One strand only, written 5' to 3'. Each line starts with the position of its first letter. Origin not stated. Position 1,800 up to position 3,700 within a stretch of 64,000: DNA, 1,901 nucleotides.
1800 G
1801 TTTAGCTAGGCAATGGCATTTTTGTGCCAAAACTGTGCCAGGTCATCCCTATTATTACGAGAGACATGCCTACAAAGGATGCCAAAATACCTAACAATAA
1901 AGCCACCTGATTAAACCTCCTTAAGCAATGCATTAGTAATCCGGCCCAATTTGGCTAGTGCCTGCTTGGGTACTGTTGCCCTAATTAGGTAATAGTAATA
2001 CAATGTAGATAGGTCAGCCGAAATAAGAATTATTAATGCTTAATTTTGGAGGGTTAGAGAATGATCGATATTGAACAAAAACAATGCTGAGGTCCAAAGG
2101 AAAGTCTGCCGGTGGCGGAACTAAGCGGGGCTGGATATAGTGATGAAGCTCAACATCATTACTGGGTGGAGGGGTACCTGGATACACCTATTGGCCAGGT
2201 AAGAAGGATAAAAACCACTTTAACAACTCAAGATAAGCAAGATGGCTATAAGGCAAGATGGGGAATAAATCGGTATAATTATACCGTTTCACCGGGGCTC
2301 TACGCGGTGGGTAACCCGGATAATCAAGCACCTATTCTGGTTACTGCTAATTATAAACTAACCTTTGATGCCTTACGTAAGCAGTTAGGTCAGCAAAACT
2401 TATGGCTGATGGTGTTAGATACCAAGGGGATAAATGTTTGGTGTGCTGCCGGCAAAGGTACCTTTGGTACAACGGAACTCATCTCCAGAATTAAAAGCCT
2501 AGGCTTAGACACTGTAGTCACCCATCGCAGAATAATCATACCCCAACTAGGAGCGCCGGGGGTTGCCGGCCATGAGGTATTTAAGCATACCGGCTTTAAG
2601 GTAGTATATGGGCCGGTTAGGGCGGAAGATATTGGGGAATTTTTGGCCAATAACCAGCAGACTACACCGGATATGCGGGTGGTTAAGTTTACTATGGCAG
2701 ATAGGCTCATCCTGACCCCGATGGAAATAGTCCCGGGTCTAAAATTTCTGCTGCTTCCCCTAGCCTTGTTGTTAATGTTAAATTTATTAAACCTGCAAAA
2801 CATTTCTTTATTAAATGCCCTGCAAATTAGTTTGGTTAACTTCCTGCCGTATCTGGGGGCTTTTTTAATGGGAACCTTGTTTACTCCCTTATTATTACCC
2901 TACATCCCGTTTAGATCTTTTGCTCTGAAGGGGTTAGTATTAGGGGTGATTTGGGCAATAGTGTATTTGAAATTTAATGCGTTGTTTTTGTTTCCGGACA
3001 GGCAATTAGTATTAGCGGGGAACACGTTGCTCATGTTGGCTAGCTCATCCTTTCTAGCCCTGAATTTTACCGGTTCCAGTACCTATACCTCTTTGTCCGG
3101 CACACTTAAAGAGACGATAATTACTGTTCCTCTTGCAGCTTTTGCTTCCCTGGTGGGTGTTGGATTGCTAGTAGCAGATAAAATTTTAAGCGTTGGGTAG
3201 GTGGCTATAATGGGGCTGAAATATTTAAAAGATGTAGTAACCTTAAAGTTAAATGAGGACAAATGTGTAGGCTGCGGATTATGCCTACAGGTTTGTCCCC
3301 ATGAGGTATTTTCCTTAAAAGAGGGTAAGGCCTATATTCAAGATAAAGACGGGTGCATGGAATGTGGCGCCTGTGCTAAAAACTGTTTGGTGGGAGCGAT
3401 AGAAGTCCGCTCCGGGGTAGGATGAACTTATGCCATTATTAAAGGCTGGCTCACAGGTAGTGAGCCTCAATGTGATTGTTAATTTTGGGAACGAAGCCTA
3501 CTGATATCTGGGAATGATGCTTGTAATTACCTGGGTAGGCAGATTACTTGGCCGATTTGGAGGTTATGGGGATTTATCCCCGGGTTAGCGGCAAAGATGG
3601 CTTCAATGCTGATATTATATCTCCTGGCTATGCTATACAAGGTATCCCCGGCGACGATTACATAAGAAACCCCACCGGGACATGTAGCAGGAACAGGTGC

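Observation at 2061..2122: Possible selenocysteine near the N-terminus of HgcA (C-U-G-P) with a SECIS-like hairpin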

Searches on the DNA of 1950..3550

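Call 62: search_rna_families(source=window, start=1950, end=3550, threshold=evalue, max_evalue=10)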
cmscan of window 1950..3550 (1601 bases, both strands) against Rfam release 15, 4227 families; matches with E-value up to 10: 0.
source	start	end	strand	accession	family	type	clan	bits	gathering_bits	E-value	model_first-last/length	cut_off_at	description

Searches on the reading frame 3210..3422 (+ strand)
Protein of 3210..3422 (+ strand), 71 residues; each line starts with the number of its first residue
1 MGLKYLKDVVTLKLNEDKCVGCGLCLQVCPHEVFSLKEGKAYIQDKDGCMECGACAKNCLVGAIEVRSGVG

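Call 22: search_protein_families(library=ncbifam, proteins=[window:3210-3422:+])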
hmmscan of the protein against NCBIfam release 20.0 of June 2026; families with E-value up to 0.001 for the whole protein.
seq(71 aa): 75 families (the best 25 are shown)
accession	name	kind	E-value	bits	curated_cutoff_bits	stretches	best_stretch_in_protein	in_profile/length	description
NF040864.1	HgcB_ferredoxin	equivalog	1.7e-31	107.9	99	1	4-71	1-68/93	mercury methylation ferredoxin HgcB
NF043039.1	HgcAB_like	equivalog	7.2e-15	55.4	285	1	10-64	293-349/350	HgcAB-like fusion protein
NF058577.1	FdxA_fam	equivalog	2.8e-12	46.6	65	1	16-63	6-52/52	4Fe-4S ferredoxin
NF038196.1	ferrodoxin_EFR1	subfamily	8.9e-12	45.6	75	1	13-67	181-232/242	EFR1 family ferrodoxin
NF040770.1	hetero_SS_HdrA2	exception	1.4e-11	43.2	1100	1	8-67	568-626/777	CoB-CoM heterodisulfide reductase HdrA2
TIGR02179.1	PorD_KorD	subfamily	2.1e-10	40.6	60.05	1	14-66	22-74/78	2-oxoacid:acceptor oxidoreductase, delta subunit, pyruvate/2-ketoisovalerate family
NF007203.0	PRK09624.1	equivalog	2.4e-10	40.6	171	1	9-66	43-100/105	pyuvate ferredoxin oxidoreductase subunit delta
NF045874.1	Vhu_polyferre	exception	4e-10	39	600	1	16-66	127-176/381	F420-non-reducing hydrogenase associated-polyferredoxin VhuB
NF040684.1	PorD_Arch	equivalog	5e-10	39.3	120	1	14-67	29-82/85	pyruvate synthase subunit PorD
NF043069.1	T4HPD_activ_SAM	equivalog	1.9e-09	37.3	425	1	12-66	46-99/299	trans-4-hydroxy-L-proline dehydratase activase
TIGR02060.1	aprB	equivalog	2.4e-09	37.2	135.65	1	15-68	6-66/132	adenylyl-sulfate reductase subunit beta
NF042909.1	FMH_DH_FwdF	exception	5.9e-09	35.5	375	1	11-67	251-314/336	tungsten-dependent formylmethanofuran dehydrogenase subunit FwdF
TIGR04395.1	cutC_activ_rSAM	equivalog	9.3e-09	35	360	1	13-67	50-106/309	choline TMA-lyase-activating enzyme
TIGR03294.1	FrhG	equivalog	1.3e-08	34.9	245.5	1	8-59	165-215/228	coenzyme F420 hydrogenase subunit gamma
NF007382.0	PRK09898.1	equivalog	1.4e-08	34.6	213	1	9-66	146-200/208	ferredoxin-like protein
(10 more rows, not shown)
